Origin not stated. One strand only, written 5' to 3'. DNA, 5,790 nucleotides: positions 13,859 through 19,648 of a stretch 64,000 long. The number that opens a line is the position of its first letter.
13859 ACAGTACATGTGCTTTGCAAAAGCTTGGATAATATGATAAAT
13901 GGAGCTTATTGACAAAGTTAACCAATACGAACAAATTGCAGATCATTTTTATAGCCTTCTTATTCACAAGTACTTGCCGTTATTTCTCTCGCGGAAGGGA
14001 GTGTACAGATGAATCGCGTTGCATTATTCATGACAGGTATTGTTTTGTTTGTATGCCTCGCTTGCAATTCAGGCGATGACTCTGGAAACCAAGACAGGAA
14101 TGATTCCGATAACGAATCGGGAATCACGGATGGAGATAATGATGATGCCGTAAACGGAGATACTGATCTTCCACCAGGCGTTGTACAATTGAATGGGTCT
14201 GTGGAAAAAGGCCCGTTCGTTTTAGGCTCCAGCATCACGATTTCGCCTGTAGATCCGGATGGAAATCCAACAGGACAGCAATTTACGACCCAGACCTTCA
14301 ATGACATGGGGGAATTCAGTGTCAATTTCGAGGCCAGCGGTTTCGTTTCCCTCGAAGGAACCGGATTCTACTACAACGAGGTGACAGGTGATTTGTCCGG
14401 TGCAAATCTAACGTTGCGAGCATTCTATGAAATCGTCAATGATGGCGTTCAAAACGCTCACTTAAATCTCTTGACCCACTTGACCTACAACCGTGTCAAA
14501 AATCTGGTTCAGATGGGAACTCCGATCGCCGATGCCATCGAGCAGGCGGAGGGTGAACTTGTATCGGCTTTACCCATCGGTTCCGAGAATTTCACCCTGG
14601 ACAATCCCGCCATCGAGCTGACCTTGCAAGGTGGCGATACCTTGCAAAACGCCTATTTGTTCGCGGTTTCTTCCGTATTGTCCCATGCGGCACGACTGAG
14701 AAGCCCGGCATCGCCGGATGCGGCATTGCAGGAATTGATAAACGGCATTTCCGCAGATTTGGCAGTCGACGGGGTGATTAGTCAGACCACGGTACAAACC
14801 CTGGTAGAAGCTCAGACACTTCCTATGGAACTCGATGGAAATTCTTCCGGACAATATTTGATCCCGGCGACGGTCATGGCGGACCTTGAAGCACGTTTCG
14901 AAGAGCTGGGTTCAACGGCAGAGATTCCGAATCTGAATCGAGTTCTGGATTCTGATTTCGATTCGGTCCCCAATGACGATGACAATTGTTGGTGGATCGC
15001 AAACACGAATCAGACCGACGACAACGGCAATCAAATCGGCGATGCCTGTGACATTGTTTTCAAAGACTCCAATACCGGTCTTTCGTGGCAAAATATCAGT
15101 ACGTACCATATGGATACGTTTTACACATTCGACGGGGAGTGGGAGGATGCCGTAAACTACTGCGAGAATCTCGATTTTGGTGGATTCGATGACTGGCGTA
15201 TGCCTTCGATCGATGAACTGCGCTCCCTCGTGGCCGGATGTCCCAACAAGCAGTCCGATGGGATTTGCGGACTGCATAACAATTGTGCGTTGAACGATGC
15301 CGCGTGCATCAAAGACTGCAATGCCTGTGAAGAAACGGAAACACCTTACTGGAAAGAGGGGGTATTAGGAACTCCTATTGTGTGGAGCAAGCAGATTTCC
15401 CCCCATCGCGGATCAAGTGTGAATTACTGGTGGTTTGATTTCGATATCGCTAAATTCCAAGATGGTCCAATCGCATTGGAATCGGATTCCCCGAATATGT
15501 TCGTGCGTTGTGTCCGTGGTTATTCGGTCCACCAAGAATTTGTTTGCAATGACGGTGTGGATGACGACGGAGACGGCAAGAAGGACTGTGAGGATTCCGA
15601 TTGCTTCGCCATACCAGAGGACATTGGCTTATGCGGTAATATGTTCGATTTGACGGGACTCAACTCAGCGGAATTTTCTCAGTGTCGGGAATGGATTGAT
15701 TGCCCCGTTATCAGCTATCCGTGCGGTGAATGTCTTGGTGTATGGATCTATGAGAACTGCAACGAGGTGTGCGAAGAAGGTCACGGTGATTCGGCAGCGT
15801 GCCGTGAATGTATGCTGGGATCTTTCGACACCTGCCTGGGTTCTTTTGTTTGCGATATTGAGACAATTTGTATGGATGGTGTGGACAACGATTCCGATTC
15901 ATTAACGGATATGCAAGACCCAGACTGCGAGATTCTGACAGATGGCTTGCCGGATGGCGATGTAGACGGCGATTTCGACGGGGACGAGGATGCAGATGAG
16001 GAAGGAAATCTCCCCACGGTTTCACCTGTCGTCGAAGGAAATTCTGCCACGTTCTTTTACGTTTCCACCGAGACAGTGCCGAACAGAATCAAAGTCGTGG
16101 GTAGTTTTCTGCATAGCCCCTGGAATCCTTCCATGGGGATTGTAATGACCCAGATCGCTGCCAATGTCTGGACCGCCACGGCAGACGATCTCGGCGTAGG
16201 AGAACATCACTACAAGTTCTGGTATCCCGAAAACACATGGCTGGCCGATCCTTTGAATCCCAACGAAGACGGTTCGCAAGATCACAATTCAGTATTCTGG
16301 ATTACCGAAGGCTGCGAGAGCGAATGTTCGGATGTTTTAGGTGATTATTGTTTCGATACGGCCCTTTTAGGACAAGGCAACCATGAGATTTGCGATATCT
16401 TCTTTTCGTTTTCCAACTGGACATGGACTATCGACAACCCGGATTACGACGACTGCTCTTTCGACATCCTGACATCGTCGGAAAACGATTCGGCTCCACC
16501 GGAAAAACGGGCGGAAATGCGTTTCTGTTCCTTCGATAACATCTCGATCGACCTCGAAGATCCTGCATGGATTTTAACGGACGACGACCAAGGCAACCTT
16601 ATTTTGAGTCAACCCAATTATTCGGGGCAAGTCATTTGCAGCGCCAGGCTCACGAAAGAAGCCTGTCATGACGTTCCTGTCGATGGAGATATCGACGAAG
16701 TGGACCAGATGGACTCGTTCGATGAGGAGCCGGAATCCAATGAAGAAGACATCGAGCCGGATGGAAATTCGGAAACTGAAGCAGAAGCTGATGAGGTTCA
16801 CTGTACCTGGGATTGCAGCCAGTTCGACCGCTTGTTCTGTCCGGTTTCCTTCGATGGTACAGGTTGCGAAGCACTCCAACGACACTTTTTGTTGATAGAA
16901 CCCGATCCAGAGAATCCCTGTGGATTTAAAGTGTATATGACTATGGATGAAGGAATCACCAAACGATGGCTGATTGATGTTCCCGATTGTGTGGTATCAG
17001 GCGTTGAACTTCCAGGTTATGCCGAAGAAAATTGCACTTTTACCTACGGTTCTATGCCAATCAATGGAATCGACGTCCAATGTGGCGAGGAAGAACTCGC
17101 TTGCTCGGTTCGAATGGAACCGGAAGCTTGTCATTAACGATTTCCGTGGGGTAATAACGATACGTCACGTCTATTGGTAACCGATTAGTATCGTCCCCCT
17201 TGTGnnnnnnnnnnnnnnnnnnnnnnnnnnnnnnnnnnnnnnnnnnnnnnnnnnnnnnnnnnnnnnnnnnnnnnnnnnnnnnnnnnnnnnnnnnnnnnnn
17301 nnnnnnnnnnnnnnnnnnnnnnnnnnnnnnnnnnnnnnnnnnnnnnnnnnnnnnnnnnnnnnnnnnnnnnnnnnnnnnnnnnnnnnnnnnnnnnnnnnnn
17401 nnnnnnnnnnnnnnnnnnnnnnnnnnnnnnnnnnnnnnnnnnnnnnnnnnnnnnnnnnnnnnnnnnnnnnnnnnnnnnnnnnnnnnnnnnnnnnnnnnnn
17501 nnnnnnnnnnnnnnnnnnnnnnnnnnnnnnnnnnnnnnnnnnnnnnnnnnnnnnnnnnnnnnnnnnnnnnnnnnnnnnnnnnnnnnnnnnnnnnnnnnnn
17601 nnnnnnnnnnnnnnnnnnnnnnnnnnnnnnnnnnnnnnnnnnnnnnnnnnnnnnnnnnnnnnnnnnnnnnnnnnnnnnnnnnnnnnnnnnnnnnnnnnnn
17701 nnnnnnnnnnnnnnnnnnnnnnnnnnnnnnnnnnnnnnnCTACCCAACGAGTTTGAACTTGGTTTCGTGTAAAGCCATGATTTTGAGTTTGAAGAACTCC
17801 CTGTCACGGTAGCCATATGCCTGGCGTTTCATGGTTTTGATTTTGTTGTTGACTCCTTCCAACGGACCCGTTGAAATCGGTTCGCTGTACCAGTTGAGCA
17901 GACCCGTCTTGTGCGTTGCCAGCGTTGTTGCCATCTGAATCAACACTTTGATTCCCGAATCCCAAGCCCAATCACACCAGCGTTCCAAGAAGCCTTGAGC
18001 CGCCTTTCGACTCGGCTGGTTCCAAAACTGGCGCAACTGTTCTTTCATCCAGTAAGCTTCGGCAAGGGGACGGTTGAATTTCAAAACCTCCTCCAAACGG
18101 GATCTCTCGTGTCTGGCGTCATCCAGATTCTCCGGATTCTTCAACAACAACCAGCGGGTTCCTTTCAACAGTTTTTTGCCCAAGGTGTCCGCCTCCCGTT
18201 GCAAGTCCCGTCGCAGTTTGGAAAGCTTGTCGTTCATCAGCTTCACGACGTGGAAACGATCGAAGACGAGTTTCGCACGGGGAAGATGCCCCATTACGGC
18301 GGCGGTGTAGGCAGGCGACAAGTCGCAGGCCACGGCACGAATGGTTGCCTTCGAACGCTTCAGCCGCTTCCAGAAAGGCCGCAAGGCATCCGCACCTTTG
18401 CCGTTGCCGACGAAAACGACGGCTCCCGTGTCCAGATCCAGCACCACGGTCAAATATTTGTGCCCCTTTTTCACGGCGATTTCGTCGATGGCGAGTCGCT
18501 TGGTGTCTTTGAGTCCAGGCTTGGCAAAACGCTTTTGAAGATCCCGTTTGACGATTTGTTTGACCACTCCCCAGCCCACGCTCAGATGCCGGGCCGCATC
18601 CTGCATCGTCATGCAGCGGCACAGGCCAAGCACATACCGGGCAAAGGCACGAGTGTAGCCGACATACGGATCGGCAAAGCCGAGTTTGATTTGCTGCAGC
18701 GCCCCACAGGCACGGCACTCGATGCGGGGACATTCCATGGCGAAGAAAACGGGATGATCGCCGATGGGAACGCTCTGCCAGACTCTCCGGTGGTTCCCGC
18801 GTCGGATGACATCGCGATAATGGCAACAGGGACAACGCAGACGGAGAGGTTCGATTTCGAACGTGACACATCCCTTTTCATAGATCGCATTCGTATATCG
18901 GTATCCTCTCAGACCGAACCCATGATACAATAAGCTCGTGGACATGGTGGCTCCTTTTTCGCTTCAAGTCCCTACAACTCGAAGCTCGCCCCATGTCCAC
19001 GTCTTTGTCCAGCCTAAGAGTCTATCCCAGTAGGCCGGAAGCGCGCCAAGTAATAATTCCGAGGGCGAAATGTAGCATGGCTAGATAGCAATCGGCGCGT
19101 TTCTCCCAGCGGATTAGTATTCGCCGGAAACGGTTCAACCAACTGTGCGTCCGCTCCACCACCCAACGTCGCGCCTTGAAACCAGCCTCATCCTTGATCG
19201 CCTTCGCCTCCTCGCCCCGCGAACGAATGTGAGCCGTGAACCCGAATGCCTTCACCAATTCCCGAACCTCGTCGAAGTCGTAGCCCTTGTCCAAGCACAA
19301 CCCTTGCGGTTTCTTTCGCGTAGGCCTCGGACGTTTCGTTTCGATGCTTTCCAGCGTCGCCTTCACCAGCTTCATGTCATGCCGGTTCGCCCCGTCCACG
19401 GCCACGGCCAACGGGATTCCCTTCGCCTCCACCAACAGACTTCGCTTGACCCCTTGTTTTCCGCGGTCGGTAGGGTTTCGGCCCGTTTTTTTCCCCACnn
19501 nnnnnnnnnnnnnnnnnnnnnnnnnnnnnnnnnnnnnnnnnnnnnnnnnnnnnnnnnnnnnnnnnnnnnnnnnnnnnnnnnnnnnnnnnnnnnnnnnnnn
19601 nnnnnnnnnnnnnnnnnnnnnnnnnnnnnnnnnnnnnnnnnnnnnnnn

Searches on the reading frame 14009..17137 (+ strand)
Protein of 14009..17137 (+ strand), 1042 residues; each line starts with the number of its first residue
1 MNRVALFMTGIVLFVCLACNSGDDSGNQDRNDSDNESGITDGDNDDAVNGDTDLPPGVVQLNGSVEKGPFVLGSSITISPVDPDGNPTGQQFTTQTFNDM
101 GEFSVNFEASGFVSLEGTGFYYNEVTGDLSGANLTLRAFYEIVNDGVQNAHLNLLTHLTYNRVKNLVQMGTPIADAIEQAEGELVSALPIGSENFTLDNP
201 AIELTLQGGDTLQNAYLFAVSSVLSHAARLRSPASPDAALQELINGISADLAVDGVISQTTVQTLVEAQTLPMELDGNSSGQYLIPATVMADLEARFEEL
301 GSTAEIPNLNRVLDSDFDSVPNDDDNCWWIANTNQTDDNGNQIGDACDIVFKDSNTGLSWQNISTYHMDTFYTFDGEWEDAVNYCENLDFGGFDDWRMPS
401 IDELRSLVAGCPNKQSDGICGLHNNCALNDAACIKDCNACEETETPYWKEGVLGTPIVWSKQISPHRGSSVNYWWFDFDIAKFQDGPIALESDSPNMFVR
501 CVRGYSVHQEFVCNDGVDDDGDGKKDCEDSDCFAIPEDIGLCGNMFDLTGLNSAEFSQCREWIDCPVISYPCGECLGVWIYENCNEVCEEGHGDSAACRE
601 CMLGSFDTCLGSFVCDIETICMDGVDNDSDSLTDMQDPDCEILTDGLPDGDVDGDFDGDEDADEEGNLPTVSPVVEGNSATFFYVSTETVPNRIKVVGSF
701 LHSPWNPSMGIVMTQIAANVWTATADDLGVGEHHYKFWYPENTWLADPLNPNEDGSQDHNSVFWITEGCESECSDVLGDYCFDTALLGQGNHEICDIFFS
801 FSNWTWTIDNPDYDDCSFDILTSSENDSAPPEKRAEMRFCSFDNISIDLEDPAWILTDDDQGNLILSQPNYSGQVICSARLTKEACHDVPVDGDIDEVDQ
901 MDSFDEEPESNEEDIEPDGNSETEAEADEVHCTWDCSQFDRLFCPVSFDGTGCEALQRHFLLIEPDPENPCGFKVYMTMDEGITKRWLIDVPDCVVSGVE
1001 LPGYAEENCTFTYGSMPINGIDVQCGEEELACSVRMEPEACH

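Call 86: search_protein_families(library=pfam, proteins=[window:14009-17137:+], max_evalue=0.001)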
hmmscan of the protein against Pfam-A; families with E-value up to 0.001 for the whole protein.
window:14009-17137:+ (1042 aa): 1 family
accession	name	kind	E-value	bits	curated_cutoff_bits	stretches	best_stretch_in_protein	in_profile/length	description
PF07603.17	Lcl_C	-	5.5e-16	59.4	34.9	1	351-503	3-117/117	Lcl C-terminal domain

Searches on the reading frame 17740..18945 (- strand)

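Call 86: search_protein_families(library=pfam, proteins=[window:17740-18945:-], max_evalue=0.001)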
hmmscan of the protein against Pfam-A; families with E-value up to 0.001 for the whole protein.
window:17740-18945:- (401 aa): 2 families
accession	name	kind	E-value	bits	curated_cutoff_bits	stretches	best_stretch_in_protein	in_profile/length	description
PF01610.23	DDE_Tnp_ISL3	-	2.4e-76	257.1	23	1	151-389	1-240/240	Transposase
PF13542.12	HTH_Tnp_ISL3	-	8.4e-11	41.6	27.4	1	87-134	2-49/51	Helix-turn-helix domain of transposase family ISL3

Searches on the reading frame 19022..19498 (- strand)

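Call 86: search_protein_families(library=pfam, proteins=[window:19022-19498:-], max_evalue=0.001)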
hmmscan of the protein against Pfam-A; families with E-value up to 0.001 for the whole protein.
window:19022-19498:- (158 aa): 2 families
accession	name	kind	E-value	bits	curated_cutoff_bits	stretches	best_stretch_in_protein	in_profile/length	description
PF01609.27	DDE_Tnp_1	-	1.1e-15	58.3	23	1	6-140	26-190/200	Transposase DDE domain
PF13586.12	DDE_Tnp_1_2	-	1.8e-15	57.6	29.2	1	67-149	1-83/86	Transposase DDE domain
